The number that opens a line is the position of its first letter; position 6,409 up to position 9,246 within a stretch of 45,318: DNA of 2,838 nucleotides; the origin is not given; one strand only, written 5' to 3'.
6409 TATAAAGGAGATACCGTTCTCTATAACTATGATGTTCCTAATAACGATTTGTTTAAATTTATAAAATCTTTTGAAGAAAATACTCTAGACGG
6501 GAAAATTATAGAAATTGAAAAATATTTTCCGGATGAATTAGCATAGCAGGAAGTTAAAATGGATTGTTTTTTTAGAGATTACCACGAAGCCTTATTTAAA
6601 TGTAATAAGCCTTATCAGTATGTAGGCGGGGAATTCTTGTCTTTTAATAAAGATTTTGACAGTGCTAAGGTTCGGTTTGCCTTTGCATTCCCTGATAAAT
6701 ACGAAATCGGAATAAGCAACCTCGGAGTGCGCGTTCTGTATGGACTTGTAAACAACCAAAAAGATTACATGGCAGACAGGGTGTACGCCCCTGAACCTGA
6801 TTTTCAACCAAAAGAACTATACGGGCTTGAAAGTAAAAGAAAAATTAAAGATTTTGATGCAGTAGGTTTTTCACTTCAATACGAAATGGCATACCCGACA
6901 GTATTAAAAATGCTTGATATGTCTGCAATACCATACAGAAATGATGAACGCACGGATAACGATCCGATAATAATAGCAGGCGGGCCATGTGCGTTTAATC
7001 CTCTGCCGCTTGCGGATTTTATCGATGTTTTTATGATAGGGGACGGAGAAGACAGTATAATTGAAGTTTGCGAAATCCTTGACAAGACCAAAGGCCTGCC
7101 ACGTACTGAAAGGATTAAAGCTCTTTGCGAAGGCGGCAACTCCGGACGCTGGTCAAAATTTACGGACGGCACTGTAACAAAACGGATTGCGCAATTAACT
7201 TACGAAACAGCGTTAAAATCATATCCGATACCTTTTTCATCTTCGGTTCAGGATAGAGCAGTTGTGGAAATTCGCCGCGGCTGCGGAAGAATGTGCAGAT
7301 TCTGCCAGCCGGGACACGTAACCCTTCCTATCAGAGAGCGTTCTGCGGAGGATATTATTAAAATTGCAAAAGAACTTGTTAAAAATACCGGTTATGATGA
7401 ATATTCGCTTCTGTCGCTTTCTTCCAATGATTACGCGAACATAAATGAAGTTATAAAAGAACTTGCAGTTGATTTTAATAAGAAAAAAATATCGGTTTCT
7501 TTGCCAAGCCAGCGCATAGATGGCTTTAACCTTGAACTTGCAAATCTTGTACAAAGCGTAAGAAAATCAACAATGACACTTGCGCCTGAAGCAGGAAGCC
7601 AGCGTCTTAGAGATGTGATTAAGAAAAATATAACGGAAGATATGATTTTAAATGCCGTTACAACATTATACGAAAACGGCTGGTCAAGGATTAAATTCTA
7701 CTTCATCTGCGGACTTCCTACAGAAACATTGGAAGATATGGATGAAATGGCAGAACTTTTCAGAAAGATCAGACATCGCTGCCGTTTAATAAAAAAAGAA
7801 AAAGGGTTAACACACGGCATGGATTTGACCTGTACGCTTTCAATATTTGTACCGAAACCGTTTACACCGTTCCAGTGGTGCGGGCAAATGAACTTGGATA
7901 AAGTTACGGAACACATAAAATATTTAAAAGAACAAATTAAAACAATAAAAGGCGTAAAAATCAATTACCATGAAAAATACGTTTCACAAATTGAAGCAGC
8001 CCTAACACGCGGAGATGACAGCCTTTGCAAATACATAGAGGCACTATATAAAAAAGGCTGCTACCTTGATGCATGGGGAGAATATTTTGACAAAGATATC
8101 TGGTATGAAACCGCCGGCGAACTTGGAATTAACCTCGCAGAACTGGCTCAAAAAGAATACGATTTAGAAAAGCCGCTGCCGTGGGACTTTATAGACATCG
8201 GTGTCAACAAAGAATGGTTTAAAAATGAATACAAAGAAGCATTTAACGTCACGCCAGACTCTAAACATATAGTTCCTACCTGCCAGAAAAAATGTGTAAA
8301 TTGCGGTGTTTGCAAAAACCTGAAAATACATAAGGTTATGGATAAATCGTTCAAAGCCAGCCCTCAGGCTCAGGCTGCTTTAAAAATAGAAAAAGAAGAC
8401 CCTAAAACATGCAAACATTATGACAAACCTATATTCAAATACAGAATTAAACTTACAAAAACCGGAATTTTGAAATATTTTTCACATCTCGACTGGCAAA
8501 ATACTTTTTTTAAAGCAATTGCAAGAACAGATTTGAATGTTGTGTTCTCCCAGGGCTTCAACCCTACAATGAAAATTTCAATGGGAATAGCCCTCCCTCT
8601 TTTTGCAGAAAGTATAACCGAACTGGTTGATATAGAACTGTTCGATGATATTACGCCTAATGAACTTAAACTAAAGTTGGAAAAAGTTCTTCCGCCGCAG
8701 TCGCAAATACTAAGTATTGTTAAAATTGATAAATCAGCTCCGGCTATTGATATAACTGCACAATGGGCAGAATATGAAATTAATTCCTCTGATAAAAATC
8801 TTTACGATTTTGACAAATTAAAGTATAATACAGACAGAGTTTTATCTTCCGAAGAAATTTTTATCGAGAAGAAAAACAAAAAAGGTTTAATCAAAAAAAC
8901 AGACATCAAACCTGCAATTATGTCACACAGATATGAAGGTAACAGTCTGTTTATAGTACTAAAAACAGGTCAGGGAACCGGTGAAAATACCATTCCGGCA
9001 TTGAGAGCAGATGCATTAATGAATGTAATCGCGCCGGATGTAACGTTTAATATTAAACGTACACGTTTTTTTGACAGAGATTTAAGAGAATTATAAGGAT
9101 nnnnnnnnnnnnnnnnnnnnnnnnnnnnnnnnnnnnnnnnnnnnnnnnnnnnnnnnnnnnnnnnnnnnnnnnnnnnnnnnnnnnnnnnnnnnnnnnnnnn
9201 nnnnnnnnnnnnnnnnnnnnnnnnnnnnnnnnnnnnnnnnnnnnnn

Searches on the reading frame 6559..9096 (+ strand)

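Call 7: search_protein_families(library=pfam, proteins=[window:6559-9096:+], max_evalue=0.01)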
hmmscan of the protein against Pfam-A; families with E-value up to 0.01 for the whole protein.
window:6559-9096:+ (845 aa): 4 families
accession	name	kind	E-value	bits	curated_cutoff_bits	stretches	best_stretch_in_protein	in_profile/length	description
PF19864.5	Radical_SAM_N2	-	1.8e-46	157.8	29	1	56-190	1-143/151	Radical SAM proteins, N-terminal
PF10105.14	DUF2344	-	8.4e-42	143.5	23.8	1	627-810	1-173/176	Uncharacterized protein conserved in bacteria (DUF2344)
PF04055.27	Radical_SAM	-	3.3e-21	76.6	29.5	1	237-400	2-165/166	Radical SAM superfamily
PF02310.24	B12-binding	-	0.0017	18.6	32.1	1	97-167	50-117/121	B12 binding domain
